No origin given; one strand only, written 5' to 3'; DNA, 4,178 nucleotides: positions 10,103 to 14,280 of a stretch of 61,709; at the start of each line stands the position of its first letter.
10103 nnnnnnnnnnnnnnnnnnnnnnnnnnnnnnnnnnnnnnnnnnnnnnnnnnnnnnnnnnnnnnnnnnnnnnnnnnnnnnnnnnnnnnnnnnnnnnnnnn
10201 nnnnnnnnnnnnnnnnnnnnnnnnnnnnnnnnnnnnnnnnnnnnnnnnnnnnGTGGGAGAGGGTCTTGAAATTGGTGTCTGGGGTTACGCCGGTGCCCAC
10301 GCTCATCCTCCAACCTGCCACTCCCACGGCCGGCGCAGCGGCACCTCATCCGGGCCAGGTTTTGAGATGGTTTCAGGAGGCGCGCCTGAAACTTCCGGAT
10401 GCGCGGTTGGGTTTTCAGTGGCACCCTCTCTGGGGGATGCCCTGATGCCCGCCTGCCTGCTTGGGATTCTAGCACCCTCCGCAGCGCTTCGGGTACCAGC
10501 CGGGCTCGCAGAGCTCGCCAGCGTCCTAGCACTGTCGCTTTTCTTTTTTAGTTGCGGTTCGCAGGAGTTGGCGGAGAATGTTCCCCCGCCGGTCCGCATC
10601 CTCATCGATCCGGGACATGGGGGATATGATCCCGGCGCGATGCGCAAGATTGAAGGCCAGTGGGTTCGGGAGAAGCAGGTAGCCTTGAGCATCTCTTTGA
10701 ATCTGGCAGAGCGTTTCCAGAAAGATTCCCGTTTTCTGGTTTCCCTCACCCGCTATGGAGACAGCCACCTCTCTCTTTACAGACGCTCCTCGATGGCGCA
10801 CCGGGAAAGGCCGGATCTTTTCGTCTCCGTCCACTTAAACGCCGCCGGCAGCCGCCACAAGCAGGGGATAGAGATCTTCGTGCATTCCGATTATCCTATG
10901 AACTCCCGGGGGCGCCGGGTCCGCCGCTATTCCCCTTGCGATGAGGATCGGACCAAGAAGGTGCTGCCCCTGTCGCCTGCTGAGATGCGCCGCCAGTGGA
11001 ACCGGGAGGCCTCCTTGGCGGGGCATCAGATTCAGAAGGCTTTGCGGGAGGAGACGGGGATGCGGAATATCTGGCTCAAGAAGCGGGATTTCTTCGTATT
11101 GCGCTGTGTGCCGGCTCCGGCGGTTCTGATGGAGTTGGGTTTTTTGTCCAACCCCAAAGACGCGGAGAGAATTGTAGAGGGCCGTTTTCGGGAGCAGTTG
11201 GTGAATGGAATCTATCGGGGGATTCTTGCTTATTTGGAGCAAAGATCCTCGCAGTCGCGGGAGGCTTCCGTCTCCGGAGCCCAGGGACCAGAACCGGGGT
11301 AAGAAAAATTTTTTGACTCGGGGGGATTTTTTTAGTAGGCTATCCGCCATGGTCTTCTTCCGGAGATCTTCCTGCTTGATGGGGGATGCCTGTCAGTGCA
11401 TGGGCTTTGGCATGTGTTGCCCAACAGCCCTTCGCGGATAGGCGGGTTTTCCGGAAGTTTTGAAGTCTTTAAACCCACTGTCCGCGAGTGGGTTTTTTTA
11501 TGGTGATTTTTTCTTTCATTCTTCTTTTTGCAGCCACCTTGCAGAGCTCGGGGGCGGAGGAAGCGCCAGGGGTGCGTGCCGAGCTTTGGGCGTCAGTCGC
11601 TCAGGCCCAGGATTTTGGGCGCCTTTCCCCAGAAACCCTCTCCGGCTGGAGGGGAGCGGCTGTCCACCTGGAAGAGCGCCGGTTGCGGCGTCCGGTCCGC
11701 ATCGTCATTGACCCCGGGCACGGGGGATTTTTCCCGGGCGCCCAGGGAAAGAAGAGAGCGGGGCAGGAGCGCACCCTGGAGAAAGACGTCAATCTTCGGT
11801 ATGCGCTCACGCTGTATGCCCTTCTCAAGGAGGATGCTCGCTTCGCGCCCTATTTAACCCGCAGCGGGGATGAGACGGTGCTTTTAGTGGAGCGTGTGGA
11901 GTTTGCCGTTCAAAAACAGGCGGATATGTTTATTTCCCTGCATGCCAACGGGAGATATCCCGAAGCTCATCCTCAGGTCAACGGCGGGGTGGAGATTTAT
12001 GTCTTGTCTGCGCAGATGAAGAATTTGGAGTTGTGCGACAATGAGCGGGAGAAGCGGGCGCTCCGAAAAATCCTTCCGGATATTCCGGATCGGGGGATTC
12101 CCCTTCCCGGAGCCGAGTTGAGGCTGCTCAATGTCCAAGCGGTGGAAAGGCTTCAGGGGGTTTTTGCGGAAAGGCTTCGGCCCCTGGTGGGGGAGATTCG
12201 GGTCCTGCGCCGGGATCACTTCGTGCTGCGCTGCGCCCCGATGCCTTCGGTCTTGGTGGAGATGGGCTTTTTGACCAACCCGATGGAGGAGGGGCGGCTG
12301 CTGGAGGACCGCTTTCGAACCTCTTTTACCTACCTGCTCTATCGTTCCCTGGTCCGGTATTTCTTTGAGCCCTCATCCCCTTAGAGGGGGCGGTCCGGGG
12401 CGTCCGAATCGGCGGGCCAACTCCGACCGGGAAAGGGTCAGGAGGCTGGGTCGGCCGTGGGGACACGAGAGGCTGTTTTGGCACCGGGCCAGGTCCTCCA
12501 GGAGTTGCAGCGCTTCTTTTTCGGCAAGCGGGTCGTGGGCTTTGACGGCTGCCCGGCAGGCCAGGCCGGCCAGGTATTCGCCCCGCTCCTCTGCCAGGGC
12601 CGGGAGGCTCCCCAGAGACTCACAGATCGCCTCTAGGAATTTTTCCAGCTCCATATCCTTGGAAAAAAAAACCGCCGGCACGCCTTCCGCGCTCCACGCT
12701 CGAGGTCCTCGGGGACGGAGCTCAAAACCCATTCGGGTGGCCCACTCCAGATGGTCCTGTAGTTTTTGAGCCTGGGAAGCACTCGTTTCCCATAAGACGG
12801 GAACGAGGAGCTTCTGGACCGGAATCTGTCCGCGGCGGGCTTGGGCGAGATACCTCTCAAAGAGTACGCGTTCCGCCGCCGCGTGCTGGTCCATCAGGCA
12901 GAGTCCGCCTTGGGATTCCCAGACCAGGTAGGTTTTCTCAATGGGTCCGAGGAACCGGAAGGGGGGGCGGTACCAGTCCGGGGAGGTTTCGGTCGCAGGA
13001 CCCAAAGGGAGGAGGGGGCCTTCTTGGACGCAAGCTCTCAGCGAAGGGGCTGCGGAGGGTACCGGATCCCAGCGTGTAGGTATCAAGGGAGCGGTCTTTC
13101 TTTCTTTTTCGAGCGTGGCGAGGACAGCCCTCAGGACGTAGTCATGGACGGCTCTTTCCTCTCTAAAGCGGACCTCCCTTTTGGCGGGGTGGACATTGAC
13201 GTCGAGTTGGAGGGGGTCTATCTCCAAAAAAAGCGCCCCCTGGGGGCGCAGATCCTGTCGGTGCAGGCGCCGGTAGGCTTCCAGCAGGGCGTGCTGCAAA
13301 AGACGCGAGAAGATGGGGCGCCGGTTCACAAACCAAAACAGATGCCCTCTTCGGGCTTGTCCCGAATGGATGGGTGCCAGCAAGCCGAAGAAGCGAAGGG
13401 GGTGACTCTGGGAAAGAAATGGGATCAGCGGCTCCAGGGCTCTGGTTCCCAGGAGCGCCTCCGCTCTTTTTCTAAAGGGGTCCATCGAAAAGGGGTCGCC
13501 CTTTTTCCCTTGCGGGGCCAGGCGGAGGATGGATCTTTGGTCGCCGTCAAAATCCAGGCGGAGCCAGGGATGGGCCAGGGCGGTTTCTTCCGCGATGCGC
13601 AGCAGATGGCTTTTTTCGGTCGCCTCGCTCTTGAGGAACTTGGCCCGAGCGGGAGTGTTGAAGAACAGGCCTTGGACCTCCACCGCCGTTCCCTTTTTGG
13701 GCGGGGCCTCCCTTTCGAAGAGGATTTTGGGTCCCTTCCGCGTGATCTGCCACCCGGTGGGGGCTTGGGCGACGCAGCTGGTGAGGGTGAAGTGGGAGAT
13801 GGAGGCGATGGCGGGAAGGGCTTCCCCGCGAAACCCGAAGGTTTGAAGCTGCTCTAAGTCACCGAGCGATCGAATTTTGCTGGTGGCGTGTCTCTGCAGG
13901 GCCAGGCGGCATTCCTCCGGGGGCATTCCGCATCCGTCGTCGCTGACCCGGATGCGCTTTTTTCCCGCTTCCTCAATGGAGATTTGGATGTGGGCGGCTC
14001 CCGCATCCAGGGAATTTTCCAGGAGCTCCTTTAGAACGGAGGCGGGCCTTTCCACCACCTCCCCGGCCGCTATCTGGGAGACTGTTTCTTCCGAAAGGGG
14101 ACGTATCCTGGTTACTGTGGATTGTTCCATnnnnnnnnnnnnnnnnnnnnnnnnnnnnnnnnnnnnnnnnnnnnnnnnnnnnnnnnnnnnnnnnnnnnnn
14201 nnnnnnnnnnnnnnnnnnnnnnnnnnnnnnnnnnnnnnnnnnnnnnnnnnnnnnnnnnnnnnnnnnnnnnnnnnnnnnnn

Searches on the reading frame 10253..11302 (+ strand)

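Call 34: search_protein_families(library=pfam, proteins=[window:10253-11302:+])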
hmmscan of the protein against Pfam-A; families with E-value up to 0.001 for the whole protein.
window:10253-11302:+ (349 aa): 1 family
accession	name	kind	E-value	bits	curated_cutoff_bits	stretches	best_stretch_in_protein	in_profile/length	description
PF01520.23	Amidase_3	-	3.6e-41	141.5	27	1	116-325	1-173/174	N-acetylmuramoyl-L-alanine amidase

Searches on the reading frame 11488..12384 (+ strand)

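Call 35: search_protein_families(library=pfam, proteins=[window:11488-12384:+])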
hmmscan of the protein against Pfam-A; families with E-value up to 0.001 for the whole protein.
window:11488-12384:+ (298 aa): 1 family
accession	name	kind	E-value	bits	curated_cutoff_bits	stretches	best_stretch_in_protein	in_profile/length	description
PF01520.23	Amidase_3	-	1.1e-29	104.2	27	1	72-286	1-170/174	N-acetylmuramoyl-L-alanine amidase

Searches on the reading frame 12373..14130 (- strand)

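Call 35: search_protein_families(library=pfam, proteins=[window:12373-14130:-])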
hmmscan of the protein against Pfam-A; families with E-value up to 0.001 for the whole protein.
window:12373-14130:- (585 aa): 4 families
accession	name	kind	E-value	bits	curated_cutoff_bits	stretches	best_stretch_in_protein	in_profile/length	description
PF08676.16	MutL_C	-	1.1e-27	96.8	25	1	395-535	2-142/142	MutL C terminal dimerisation domain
PF01119.25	DNA_mis_repair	-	1.5e-26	92.8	26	1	225-340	3-118/119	DNA mismatch repair protein, C-terminal domain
PF13589.12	HATPase_c_3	-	7.2e-12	45.9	25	1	30-120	4-94/137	Histidine kinase-, DNA gyrase B-, and HSP90-like ATPase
PF02518.31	HATPase_c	-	2.7e-09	37.9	26.4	1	27-83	4-63/111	Histidine kinase-, DNA gyrase B-, and HSP90-like ATPase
